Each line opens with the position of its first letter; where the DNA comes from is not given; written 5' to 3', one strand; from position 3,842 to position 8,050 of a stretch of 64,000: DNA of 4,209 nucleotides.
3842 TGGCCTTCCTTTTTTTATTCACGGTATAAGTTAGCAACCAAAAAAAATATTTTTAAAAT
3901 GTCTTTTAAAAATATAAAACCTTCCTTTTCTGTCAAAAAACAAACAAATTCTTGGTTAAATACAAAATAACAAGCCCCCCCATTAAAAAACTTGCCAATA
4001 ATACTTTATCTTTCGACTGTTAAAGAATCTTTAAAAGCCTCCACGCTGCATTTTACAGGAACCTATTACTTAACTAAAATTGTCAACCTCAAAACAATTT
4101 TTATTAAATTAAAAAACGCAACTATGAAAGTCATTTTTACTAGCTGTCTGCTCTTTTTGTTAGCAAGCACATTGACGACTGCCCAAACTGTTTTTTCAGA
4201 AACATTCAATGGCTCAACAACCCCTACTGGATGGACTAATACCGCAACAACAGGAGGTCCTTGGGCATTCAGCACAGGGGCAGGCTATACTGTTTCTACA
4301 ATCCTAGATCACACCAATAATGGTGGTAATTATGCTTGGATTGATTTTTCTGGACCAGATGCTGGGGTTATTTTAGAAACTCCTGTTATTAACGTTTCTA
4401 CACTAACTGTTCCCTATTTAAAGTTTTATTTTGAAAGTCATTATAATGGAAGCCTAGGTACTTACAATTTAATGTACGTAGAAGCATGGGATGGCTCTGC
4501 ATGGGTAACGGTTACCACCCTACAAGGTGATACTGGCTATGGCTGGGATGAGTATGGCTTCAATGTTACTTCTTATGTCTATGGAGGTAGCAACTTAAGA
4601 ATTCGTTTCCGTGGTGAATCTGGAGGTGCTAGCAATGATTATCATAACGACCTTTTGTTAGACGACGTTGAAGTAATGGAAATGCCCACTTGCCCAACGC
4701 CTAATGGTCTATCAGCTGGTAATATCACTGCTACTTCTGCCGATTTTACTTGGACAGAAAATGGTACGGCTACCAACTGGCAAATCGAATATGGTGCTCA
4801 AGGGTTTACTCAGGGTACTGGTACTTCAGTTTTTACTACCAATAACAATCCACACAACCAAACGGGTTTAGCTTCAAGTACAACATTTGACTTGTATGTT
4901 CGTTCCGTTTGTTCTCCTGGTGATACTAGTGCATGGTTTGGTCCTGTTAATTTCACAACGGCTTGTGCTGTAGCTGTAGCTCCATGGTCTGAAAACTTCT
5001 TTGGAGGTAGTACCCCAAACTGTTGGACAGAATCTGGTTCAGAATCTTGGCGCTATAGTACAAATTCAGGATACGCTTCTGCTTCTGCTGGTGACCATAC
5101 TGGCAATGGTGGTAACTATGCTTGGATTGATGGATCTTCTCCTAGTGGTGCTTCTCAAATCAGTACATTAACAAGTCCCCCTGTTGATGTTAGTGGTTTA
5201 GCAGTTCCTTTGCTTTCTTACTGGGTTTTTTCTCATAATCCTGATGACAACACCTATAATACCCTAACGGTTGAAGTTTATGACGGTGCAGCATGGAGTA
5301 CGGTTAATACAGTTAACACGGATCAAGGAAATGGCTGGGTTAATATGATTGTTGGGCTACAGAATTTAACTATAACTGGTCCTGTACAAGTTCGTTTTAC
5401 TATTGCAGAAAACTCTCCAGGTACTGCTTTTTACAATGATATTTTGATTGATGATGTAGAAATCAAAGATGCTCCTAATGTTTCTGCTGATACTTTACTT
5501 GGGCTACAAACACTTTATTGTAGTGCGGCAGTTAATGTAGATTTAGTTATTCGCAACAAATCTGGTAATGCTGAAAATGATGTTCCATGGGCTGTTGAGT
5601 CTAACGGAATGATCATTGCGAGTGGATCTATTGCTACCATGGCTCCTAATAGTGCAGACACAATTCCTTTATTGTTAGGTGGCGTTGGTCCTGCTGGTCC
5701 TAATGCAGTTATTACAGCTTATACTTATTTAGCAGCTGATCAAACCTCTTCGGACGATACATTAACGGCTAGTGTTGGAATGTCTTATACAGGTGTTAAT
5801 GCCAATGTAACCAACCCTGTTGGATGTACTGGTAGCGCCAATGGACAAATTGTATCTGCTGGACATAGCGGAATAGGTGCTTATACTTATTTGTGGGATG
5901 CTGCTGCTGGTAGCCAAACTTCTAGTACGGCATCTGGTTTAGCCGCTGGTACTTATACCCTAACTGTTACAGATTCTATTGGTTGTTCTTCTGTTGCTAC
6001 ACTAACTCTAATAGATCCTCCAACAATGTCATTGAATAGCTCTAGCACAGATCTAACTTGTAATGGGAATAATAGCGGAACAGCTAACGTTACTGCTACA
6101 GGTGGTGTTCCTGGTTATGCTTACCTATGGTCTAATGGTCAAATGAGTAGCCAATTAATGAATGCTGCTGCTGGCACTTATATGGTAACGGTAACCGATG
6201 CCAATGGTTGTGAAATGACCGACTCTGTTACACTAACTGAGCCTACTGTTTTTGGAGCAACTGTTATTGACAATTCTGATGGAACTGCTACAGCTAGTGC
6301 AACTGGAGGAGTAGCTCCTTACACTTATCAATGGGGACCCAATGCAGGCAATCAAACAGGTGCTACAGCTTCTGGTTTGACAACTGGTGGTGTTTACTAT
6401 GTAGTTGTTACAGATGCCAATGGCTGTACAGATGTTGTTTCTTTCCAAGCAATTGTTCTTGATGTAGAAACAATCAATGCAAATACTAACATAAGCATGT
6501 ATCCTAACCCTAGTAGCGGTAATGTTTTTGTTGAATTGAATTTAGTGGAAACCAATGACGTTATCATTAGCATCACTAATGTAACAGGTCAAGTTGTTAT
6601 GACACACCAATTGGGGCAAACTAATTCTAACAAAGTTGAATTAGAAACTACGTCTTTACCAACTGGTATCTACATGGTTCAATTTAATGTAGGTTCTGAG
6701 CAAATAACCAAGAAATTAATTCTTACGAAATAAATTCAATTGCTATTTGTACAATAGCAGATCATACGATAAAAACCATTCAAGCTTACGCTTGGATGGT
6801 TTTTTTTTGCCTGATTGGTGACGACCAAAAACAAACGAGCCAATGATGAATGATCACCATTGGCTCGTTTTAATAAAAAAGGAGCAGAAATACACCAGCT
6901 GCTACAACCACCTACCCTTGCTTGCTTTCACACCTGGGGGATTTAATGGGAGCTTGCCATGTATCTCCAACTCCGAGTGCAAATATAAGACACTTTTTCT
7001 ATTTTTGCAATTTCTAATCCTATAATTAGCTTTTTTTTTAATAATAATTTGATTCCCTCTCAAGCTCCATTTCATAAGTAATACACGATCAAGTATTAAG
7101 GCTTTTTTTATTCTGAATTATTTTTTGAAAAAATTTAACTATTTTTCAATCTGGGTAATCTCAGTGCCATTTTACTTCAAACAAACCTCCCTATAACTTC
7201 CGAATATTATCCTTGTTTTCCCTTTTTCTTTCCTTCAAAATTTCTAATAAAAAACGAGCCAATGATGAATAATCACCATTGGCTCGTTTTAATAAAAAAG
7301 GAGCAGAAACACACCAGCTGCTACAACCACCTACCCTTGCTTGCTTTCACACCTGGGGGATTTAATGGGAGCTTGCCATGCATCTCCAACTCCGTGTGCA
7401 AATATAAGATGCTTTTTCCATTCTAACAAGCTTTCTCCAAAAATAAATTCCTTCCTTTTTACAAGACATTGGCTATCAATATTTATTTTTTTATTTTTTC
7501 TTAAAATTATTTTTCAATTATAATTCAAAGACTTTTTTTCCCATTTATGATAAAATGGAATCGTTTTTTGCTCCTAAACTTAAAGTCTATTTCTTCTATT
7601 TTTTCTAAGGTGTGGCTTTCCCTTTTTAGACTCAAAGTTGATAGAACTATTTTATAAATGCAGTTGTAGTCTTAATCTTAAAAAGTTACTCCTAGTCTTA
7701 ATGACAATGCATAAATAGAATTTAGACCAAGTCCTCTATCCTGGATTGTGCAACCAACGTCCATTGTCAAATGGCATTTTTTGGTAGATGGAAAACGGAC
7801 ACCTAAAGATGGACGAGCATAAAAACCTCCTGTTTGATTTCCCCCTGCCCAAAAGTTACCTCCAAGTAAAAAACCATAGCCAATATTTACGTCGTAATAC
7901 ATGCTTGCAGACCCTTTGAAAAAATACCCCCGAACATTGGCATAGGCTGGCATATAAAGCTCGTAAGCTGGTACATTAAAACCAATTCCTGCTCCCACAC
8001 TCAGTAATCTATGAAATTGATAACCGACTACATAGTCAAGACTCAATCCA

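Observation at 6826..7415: Tandemly duplicated ~165-bp unit with its own promoter box and intrinsic terminator: likely two copies of an unannotated small RNA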

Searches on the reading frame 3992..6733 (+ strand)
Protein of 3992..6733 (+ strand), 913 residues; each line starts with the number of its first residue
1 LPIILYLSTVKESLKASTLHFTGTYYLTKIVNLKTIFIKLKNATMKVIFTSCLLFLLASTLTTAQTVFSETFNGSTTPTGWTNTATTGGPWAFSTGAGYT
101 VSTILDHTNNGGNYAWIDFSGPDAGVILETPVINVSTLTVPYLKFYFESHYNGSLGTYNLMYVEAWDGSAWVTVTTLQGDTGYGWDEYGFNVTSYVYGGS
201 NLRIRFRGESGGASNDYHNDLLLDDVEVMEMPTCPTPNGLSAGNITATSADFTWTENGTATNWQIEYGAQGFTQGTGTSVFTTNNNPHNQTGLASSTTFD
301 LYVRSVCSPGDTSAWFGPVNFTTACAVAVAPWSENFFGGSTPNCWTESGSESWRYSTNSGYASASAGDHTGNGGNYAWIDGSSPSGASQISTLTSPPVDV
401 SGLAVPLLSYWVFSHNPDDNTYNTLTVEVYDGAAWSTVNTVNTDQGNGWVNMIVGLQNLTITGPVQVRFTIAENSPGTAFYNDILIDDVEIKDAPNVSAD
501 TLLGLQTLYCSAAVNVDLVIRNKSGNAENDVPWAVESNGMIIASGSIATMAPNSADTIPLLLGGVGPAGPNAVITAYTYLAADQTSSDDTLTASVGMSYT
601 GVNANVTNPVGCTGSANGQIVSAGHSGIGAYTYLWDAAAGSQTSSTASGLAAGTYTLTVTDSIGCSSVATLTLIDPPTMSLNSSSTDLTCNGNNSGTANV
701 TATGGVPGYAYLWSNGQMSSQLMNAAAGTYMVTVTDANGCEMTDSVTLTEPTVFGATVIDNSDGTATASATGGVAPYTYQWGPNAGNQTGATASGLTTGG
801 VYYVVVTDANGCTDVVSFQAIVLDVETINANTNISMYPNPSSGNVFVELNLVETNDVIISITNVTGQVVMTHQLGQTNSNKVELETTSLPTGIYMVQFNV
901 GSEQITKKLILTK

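Call 10: search_protein_families(library=pfam, proteins=[window:3992-6733:+])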
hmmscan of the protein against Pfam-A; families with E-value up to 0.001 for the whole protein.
window:3992-6733:+ (913 aa): 4 families
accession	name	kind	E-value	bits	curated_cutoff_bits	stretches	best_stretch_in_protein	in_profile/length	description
PF13573.12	SprB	-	4.1e-23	81.2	28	2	683-717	2-36/37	SprB repeat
PF00629.30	MAM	-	4.1e-18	66.2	26.4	2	347-493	15-154/158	MAM domain, meprin/A5/mu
PF18962.6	Por_Secre_tail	-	1.6e-15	57.5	27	1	836-910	1-74/75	Secretion system C-terminal sorting domain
PF00041.27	fn3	-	0.00027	21.5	25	0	236-312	2-75/84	Fibronectin type III domain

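Call 22: find_encoding_contigs(protein=window:4124-6733:+, flank=3000, max_places=8)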
Protein window:4124-6733:+ (869 aa): 1 contig read that carries it; 1 place shown.
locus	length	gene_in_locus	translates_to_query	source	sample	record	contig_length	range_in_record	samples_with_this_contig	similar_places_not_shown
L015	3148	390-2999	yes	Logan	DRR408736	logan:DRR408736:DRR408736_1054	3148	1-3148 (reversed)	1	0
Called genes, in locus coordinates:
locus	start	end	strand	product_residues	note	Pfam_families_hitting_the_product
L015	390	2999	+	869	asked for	PF00629:MAM, PF13573:SprB, PF18962:Por_Secre_tail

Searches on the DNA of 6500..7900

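Call 4: search_rna_families(source=window, start=6500, end=7900, threshold=evalue, max_evalue=10, show_alignments=4)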
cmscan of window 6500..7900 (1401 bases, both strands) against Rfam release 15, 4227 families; matches with E-value up to 10: 34.
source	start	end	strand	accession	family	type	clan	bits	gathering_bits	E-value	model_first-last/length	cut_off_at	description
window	6877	6981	-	RF04183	Bacteroidales_small_SRP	Gene;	CL00003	55.6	55.2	4.6e-10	1-107/107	no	Bacteroidales small SRP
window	7296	7400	-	RF04183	Bacteroidales_small_SRP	Gene;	CL00003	51.1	55.2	6.5e-09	1-107/107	no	Bacteroidales small SRP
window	6689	6808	+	RF01470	rli38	Gene; sRNA;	-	29.9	49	0.091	1-150/150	no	Listeria sRNA rli38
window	7249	7292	-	RF03664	MIR6288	Gene; miRNA;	-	27.4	74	0.0072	1-92/92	no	MIR6288 microRNA precursor family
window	7224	7311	-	RF00822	mir-274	Gene; miRNA;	-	25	56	0.022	1-97/97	no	mir-274 microRNA precursor family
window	6718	6808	+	RF00515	PyrR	Cis-reg;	-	25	54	0.76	1-115/115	no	PyrR binding site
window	7249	7292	+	RF03664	MIR6288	Gene; miRNA;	-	23.6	74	0.077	1-92/92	no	MIR6288 microRNA precursor family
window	6713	6811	+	RF01771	rnk_leader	Cis-reg; leader;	-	22.9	50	0.43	1-109/109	no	Enterobacteria rnk leader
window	7221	7349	-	RF02526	SSRC34_1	Gene; sRNA;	-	22.8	64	2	1-128/128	no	Streptococcus sRNA SSRC34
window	6761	6815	+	RF02362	Yfr10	Gene; sRNA;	-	22.7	43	1.4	1-78/78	no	Cyanobacterial functional RNA 10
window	7247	7292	-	RF03474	mir-4766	Gene; miRNA;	-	21.8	72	0.25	1-56/56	no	mir-4766 microRNA precursor family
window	6725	6803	+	RF02844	RefA9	Gene; antisense;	-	21.3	49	2.1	1-64/64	no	Enterococcus sRNA A9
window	6722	6813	-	RF02861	IR_84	Gene; sRNA;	-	21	51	0.74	1-186/186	no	Neisseria sRNA 84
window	6742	6811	+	RF04312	trpB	Cis-reg;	-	19.8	59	8.1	1-107/107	no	trpB ncRNA motif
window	7253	7288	+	RF04134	MIR7504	Gene; miRNA;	-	19.4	83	2.9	1-124/124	no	MIR7504 microRNA precursor family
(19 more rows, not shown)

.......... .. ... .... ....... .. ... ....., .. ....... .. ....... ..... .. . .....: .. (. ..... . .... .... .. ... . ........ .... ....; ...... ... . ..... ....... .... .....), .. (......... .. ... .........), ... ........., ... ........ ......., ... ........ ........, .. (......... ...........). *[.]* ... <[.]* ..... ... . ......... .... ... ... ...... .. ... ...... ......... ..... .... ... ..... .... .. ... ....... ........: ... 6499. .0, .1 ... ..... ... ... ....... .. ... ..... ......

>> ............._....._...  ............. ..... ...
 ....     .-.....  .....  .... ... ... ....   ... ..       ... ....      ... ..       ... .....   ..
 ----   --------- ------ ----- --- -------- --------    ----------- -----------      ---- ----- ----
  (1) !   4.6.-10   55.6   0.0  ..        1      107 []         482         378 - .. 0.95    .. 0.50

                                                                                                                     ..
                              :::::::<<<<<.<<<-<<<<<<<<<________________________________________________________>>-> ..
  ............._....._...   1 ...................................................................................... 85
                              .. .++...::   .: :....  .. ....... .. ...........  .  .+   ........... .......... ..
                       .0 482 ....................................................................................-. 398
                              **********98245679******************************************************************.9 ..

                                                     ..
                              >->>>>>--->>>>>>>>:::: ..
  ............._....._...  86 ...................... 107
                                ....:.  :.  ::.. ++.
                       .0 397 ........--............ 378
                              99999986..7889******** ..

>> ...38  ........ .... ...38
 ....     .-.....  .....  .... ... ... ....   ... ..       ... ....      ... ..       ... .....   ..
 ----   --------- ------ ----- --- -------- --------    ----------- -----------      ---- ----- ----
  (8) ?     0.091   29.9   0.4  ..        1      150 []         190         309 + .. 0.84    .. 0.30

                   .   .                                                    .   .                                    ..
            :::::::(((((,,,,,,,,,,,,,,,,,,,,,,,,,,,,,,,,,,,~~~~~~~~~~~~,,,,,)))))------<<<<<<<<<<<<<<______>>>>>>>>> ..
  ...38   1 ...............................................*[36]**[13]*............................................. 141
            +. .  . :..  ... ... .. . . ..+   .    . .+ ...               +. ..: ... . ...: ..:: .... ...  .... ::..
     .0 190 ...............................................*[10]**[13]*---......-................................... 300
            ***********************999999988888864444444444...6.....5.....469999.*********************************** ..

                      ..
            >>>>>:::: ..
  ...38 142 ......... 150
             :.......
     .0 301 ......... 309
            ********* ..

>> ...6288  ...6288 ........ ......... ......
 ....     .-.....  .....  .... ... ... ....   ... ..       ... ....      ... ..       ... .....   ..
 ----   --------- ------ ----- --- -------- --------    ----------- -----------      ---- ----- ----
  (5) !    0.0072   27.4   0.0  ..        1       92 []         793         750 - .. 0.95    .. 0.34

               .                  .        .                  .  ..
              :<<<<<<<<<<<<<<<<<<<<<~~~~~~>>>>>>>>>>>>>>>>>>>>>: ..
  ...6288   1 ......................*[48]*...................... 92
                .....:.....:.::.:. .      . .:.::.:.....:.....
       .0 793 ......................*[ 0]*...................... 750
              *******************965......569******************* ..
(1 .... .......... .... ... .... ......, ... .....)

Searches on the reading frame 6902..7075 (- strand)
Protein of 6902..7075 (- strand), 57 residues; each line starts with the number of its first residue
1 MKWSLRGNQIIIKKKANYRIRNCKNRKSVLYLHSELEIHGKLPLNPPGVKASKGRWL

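Call 35: find_encoding_contigs(protein=window:6902-7075:-, flank=2000, max_places=5)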
Protein window:6902-7075:- (57 aa): no gene with exactly this product is on record in the collection.
